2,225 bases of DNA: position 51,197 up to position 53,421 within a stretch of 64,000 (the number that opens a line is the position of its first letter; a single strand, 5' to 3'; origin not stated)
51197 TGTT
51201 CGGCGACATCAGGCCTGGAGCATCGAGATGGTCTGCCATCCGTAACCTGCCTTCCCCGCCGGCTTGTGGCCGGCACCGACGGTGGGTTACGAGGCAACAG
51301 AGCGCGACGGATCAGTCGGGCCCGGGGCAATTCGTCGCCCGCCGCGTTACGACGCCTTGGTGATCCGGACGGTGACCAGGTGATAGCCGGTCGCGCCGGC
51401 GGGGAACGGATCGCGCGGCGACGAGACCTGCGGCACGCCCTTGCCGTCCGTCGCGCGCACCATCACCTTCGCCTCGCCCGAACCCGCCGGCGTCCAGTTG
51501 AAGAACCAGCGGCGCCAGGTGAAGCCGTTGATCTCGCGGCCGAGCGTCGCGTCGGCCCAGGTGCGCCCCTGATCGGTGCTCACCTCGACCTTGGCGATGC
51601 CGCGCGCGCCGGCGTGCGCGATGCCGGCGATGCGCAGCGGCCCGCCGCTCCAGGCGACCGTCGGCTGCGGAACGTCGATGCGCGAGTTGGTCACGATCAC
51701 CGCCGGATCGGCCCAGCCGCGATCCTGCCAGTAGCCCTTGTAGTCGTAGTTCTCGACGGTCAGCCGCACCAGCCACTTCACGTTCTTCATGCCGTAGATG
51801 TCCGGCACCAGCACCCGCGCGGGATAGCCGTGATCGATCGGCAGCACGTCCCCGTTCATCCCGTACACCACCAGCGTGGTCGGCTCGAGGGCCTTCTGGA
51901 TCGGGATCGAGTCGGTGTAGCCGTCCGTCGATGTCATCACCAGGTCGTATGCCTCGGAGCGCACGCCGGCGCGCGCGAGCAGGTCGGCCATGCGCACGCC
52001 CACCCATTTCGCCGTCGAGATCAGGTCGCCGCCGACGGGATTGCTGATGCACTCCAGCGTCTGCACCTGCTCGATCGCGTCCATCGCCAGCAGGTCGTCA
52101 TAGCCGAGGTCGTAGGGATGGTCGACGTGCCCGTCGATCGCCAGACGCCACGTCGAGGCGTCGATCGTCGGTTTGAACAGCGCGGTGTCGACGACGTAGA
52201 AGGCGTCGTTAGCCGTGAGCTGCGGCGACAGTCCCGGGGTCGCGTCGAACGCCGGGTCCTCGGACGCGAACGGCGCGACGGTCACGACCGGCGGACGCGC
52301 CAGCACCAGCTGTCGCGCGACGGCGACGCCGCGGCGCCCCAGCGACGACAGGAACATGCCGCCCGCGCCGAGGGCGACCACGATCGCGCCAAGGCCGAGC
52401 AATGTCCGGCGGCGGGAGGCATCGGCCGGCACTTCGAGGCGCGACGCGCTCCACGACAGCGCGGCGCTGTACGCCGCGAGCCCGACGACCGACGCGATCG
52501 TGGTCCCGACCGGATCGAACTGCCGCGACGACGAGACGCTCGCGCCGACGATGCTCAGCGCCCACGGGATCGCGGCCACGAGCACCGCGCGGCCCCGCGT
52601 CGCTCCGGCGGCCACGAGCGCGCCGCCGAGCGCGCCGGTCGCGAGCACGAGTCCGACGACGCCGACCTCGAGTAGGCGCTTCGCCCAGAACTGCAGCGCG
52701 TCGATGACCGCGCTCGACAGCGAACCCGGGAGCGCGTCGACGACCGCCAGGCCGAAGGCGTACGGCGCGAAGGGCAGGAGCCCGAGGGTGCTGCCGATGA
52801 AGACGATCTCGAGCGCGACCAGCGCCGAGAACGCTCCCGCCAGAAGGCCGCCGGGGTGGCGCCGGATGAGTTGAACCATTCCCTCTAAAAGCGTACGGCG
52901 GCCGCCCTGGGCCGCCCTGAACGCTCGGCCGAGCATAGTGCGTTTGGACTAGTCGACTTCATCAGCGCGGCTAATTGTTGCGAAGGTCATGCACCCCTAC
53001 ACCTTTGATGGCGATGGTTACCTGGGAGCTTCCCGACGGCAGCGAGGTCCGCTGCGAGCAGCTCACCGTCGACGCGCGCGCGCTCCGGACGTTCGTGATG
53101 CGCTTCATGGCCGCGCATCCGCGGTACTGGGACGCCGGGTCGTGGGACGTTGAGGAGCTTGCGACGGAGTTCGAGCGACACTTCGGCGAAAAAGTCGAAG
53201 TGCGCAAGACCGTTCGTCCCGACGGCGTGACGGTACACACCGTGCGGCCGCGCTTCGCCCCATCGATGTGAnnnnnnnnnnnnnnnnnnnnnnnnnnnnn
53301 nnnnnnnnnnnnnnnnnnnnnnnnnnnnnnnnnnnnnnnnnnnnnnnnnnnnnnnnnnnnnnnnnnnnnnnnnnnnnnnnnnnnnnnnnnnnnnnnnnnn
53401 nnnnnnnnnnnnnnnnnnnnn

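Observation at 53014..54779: Membrane HD-GYP operon ending in a secreted micro-peptide (............)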

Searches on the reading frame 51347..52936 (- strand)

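Call 3: search_protein_families(library=pfam, proteins=[window:51347-52936:-], max_evalue=0.1)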
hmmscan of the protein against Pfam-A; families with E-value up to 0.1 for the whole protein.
window:51347-52936:- (529 aa): 2 families
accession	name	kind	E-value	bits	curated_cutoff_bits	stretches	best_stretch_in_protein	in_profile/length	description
PF00174.25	Oxidored_molyb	-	4.8e-45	153.6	24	1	256-403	5-169/169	Oxidoreductase molybdopterin binding domain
PF03404.22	Mo-co_dimer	-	1.1e-05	25.9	22.7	1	428-498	23-109/138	Mo-co oxidoreductase dimerisation domain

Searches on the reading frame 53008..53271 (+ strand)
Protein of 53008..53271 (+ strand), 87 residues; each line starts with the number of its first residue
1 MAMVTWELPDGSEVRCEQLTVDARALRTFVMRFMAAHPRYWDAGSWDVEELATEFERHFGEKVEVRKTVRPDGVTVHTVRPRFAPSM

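Call 3: search_protein_families(library=pfam, proteins=[window:53008-53271:+], max_evalue=0.1)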
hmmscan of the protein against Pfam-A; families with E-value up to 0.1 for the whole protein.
window:53008-53271:+ (87 aa): 0 families

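Call 4: search_protein_families(library=ncbifam, proteins=[window:53008-53271:+], max_evalue=0.1)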
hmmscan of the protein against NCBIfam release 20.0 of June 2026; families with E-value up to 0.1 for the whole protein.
window:53008-53271:+ (87 aa): 0 families

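Call 49: search_protein_representatives(protein=window:53014-53268:+)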
Query: 85 residues. Proteins with E-value up to 0.001 (for the whole library): 17; up to 1e-10: 4; up to 1e-30: 1. The best 17 are listed.
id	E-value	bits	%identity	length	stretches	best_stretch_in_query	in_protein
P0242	4.9e-41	154.5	79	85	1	1-84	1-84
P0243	1.4e-12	63.7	43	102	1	1-82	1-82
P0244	1.8e-12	63.3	47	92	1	1-79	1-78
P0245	2.3e-11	59.8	42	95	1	1-78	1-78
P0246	3.1e-09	53.0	47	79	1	1-60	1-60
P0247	3.3e-09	52.9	47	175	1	21-84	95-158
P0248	4.1e-08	49.4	50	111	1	1-56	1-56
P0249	2.8e-07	46.8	49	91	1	1-53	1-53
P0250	7.6e-06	42.2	41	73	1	1-59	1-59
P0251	3.0e-05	40.3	32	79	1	7-80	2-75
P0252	3.3e-05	40.2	51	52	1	1-41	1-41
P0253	1.0e-04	38.6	31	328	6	22-58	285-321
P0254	2.5e-04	37.4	51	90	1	1-43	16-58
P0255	2.6e-04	37.3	41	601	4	34-72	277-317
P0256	4.0e-04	36.7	43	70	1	7-57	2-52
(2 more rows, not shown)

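Call 52: find_encoding_contigs(protein=P0243, flank=3000, max_places=2)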
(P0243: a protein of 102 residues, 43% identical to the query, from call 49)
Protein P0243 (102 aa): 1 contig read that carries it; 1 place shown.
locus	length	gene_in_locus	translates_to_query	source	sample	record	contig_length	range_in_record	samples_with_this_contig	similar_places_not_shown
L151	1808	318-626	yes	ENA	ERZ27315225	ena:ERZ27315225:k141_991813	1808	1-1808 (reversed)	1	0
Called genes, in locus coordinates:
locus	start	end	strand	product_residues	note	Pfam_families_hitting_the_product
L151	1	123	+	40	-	?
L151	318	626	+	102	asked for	-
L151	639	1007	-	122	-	PF13564:DoxX_2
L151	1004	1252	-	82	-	-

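Call 53: find_encoding_contigs(protein=P0248, flank=3000, max_places=2)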
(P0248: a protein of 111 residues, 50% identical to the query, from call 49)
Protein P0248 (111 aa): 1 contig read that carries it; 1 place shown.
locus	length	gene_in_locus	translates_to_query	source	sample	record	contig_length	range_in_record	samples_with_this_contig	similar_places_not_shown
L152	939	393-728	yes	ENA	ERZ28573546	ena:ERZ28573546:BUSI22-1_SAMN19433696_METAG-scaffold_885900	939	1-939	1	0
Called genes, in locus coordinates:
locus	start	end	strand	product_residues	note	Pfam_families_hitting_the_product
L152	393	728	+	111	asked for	-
